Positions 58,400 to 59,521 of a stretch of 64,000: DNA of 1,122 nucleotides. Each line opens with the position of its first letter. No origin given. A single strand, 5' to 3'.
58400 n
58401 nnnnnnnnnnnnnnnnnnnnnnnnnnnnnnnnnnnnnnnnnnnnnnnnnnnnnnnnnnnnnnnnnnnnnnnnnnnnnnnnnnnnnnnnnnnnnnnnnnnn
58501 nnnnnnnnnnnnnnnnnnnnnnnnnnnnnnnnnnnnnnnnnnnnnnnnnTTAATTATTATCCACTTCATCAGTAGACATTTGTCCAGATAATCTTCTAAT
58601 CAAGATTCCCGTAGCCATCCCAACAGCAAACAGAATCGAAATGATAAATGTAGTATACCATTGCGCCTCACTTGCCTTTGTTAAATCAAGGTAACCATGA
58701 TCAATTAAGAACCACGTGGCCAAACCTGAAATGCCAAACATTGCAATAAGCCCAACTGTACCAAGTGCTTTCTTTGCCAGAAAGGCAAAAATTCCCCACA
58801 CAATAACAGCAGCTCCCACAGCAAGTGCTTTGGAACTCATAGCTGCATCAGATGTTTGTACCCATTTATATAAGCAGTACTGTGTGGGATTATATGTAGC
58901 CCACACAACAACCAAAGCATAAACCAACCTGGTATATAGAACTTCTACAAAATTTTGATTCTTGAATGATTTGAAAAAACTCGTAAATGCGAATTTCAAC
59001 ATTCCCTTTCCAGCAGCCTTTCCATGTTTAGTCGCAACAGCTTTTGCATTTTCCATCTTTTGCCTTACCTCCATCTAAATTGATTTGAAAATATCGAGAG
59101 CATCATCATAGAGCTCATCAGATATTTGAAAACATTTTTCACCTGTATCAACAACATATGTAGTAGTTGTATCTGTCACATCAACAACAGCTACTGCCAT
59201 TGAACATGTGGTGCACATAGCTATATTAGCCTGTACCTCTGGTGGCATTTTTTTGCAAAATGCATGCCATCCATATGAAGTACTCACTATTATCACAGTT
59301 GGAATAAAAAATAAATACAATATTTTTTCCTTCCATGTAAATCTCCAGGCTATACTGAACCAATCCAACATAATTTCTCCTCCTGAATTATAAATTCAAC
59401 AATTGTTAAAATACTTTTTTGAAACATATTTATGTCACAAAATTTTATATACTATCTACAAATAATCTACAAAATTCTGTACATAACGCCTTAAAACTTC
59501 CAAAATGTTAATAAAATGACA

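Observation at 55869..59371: Tightly coupled membrane operon with overlapping mini-ORFs (590-aa polytopic protein plus 96-, 174- and 98-aa partners, plus 32- and 46-aa hydrophobic peptides)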

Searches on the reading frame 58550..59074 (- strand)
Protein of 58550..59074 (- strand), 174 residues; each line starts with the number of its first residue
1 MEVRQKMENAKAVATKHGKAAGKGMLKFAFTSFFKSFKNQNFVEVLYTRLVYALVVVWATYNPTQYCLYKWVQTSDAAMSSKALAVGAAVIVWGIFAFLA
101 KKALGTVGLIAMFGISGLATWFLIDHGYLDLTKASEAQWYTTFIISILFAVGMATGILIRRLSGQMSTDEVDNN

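Call 6: search_protein_families(library=pfam, proteins=[window:58550-59074:-], max_evalue=1)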
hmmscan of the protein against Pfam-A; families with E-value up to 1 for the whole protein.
window:58550-59074:- (174 aa): 2 families
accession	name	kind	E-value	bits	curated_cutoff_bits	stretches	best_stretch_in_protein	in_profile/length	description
PF20134.4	DUF6524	-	6e-27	94.4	27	1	46-172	3-130/131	Family of unknown function (DUF6524)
PF02939.21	UcrQ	-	0.13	12.6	25.2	0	53-83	43-73/78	UcrQ family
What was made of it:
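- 58550..59056 (-): DUF6524 protein, 168 aa: basic N-terminus, about four TM helices, C-terminal RRLSG followed by an acidic tail. PF20134, 94.4 bits against a cut-off of 27 (call 6).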

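Call 7: search_protein_families(library=ncbifam, proteins=[window:58550-59074:-], max_evalue=1)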
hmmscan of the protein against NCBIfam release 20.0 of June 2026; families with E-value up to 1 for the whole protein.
window:58550-59074:- (174 aa): 1 family
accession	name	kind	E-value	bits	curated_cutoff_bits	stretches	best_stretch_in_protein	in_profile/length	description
TIGR02616.1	tnaC_leader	equivalog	0.068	13.3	23.55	1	112-126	1-15/22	tryptophanase leader peptide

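Call 48: search_protein_families(library=padloc, proteins=[window:58550-59056:-], max_evalue=0.01)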
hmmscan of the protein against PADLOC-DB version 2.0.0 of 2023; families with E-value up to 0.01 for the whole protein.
window:58550-59056:- (168 aa): 0 families

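Call 49: search_protein_families(library=phrogs, proteins=[window:58550-59056:-], max_evalue=0.01)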
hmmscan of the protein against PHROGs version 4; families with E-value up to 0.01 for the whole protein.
window:58550-59056:- (168 aa): 0 families

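Call 50: find_homologous_proteins(query=window:58550-59056:-, max_evalue=0.001)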
Query window:58550-59056:- (168 aa): 4 proteins with E <= 0.001 among 77 candidates.
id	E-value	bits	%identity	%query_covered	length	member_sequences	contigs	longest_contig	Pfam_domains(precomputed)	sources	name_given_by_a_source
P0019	2.0e-103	361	100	100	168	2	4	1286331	PF20134.5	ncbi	ncbi:MAG: DUF6524 family protein [Candidatus Moraniibacteriota bacterium]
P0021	7.2e-91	320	89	99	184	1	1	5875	PF20134.5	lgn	-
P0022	2.2e-66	241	68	96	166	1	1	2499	PF20134.5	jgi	jgi:hypothetical protein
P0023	9.0e-66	239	67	96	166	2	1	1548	PF20134.5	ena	-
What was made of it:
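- Tried and rejected: The DUF6524 word-index search gave only four close relatives (call 50).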

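Call 53: find_related_loci(query=A4, collection=genome_contigs, flank=8000)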
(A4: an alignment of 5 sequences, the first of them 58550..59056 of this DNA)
Query A4 (168 aa) in genome_contigs; peptide patterns used: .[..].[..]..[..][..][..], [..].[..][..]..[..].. (x = any residue, [..] = any of these).
599 stretches matched a pattern, but none encodes a relative of the query by tblastn (E <= 1e-3).

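Call 65: predict_structure(alignment_id=A6)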
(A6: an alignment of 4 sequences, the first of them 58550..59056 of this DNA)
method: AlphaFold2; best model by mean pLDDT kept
length: 168 residues; sequences in the alignment: 4
mean_pLDDT: 50.2   pTM: 0.33
mean pLDDT of the five models: 50.2, 47.3, 45.6, 45.3, 43.8
residues with pLDDT >= 90: 0; 70-90: 0; 50-70: 90; < 50: 78
segments of 3 or more residues with pLDDT < 50: 1-32, 36-38, 44-46, 51-53, 55-76, 160-168
pLDDT, mean of each block of 10 residues (from residue 1): 41 35 40 48 49 44 40 47 57 57 63 64 58 58 58 53 42
secondary structure, 60 per line:
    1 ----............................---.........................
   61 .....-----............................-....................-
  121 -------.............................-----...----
elements in order: H5-32 H36-65 H71-98 H100-119 H128-156

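Call 73: search_solved_structures(query=A5, max_evalue=10)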
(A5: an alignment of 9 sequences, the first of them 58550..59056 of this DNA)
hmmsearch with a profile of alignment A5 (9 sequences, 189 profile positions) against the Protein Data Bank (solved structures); distinct sequences matched with E-value up to 10: 0.
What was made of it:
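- On TRAP transporter, TAXI subfamily: The DUF6524 profile has no PDB hit (call 73).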

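Call 83: search_dna_similar(query=window:58550-59056:-, collection=plasmids, mode=protein, max_evalue=0.01)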
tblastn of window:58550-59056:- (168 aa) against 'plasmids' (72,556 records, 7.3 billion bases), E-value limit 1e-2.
Records with a match: 1; places in all: 1; records where one place covers at least 80% of the query: 0.
Best place of each record, by identity: <60% 1.
By first word of the organism name: Azospirillum 1.
By predicted mobility (MOB-suite, as given by PLSDB): mobilizable 1.
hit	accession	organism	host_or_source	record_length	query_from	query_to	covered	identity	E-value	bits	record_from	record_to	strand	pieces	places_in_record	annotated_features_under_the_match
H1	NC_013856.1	Azospirillum sp. B510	-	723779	43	165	73%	21.1%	1e-5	51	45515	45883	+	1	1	DUF6524 family protein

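Call 85: get_annotated_region(hit=H1, flank=8000)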
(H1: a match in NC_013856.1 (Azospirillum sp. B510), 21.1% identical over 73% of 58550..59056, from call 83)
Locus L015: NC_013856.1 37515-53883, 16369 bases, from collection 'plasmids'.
description: Azospirillum sp. B510 plasmid pAB510b, complete sequence
organism: Azospirillum sp. B510 (NCBI taxid 137722)
taxonomy: Bacteria; Pseudomonadota; Alphaproteobacteria; Rhodospirillales; Azospirillaceae; Azospirillum; Azospirillum sp. B510
host: -; source: -; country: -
typing (MOB-suite, as given by PLSDB): mobilizable; relaxase MOBP
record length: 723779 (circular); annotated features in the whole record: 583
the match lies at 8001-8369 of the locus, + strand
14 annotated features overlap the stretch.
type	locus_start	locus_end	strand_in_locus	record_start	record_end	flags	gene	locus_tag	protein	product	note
CDS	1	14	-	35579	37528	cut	-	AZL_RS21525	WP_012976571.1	MCP four helix bundle domain-containing protein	-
CDS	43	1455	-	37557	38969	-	-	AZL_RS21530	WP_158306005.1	chemotaxis protein CheW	GO:0006935 - chemotaxis [Evidence IEA]; GO:0007165 - signal transduction [Evidence IEA]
CDS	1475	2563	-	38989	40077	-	-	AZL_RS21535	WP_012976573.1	hypothetical protein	-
CDS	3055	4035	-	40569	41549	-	-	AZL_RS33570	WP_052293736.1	MlaA family lipoprotein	-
CDS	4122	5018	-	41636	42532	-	-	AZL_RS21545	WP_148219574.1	hypothetical protein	-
CDS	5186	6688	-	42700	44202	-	-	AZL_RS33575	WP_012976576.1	ATP-binding cassette domain-containing protein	-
CDS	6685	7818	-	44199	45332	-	-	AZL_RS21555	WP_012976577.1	hypothetical protein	-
CDS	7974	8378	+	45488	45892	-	-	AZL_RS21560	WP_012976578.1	DUF6524 family protein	-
CDS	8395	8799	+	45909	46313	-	-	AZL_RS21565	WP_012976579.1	DUF6524 family protein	-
CDS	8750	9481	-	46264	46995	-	-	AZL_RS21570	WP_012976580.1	hypothetical protein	-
CDS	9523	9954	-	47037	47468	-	-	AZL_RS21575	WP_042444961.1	hypothetical protein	-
CDS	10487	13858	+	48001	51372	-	-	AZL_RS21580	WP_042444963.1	ABC transporter substrate-binding protein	-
CDS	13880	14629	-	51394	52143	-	-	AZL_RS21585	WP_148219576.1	GNAT family N-acetyltransferase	-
CDS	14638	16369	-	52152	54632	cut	-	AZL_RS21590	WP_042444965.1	MFS transporter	GO:0055085 - transmembrane transport [Evidence IEA]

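Call 86: search_dna_similar(query=L015:7974-8378:+, collection=plasmids, mode=protein, max_evalue=0.001, max_rows=40)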
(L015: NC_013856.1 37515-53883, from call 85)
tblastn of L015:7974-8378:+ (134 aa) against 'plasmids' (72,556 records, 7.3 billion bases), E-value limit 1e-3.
Records with a match: 1; places in all: 2; records where one place covers at least 80% of the query: 1.
Best place of each record, by identity: >=99% 1.
By first word of the organism name: Azospirillum 1.
By predicted mobility (MOB-suite, as given by PLSDB): mobilizable 1.
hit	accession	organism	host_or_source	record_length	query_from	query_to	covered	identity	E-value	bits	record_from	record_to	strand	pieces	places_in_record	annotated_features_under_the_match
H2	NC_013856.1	Azospirillum sp. B510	-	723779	1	134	100%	100.0%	3e-81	266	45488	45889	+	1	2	DUF6524 family protein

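Call 87: search_protein_families(library=pfam, proteins=[L015:6685-7818:-, L015:5186-6688:-, L015:4122-5018:-, L015:3055-4035:-, L015:1475-2563:-, L015:8750-9481:-, L015:9523-9954:-, L015:7974-8378:+, L015:8395-8799:+], max_evalue=0.01)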
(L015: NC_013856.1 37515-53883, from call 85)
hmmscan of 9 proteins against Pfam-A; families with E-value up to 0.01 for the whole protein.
L015:6685-7818:- (377 aa): 0 families

L015:5186-6688:- (500 aa): 10 families
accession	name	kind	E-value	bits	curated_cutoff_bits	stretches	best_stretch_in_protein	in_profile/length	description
PF00005.33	ABC_tran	-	8.2e-24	85.2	25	1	24-169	1-136/137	ABC transporter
PF13304.12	AAA_21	-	4.4e-09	37.3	27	1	138-189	234-287/304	AAA domain, putative AbiEii toxin, Type IV TA system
PF02405.21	MlaE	-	2e-07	31.3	22.5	1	293-497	12-211/212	Permease MlaE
PF13191.12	AAA_16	-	3.7e-05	24.7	32.6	1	33-166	24-139/167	AAA ATPase domain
PF13555.12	AAA_29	-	9.1e-05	22.6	27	1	27-51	15-39/61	P-loop containing region of AAA domain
PF07728.20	AAA_5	-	0.0011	19.4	22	1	37-136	2-78/139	AAA domain (dynein-related subfamily)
PF02463.25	SMC_N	-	0.0045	16.9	40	0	143-201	138-198/220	RecF/RecN/SMC N terminal domain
PF13401.12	AAA_22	-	0.0061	17.3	27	0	34-61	5-32/130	AAA domain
PF03215.21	Rad17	-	0.0069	16.8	23.8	0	32-58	43-69/186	Rad17 P-loop domain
PF20703.3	nSTAND1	-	0.0069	16.5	27.1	1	34-84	33-87/379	Novel STAND NTPase 1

L015:4122-5018:- (298 aa): 1 family
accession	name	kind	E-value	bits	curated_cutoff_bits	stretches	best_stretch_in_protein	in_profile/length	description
PF09731.14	Mitofilin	-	3.1e-06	26.9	27.4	1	235-281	561-607/614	Mitochondrial inner membrane protein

L015:3055-4035:- (326 aa): 1 family
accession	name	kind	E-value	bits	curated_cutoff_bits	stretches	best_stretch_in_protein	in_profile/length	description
PF04333.18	MlaA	-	5.1e-29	101.8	25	1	69-268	6-194/195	MlaA lipoprotein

L015:1475-2563:- (362 aa): 1 family
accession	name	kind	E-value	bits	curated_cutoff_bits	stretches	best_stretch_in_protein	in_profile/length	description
PF02931.28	Neur_chan_LBD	-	0.0057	16.5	26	0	152-238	129-215/216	Neurotransmitter-gated ion-channel ligand binding domain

L015:8750-9481:- (243 aa): 0 families

L015:9523-9954:- (143 aa): 0 families

L015:7974-8378:+ (134 aa): 1 family
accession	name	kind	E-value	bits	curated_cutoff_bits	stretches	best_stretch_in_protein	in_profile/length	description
PF20134.4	DUF6524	-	1.2e-37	129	27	1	6-131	2-128/131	Family of unknown function (DUF6524)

L015:8395-8799:+ (134 aa): 1 family
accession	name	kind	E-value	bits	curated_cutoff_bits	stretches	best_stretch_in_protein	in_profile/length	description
PF20134.4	DUF6524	-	2.1e-34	118.5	27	1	5-129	2-126/131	Family of unknown function (DUF6524)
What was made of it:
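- Closest known: Pfam DUF6524. Different: No Big and no TAXI gene lie nearby (calls 83, 85, 87).
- It lies beside Mla-like lipid-trafficking genes (calls 85, 87). In Azospirillum, DUF6524 lies next to MlaA, MlaFE-like and Mic60-C-like genes (calls 85, 87).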

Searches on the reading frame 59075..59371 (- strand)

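Call 6: search_protein_families(library=pfam, proteins=[window:59075-59371:-], max_evalue=1)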
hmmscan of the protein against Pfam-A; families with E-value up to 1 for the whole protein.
window:59075-59371:- (98 aa): 2 families
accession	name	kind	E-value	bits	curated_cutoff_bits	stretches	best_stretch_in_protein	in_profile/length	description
PF00967.23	Barwin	-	0.032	14.6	21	1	31-75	41-81/119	Barwin family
PF22289.1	DmmA-like_C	-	0.064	13.7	27.4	1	39-64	7-32/44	Dimethylamine monooxygenase subunit DmmA-like, C-terminal domain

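Call 7: search_protein_families(library=ncbifam, proteins=[window:59075-59371:-], max_evalue=1)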
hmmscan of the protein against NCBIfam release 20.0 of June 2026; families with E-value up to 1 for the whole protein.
window:59075-59371:- (98 aa): 0 families

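Call 48: search_protein_families(library=padloc, proteins=[window:59075-59371:-], max_evalue=0.01)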
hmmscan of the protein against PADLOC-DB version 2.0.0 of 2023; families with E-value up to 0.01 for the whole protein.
window:59075-59371:- (98 aa): 0 families

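Call 49: search_protein_families(library=phrogs, proteins=[window:59075-59371:-], max_evalue=0.01)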
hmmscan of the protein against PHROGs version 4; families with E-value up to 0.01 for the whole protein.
window:59075-59371:- (98 aa): 0 families
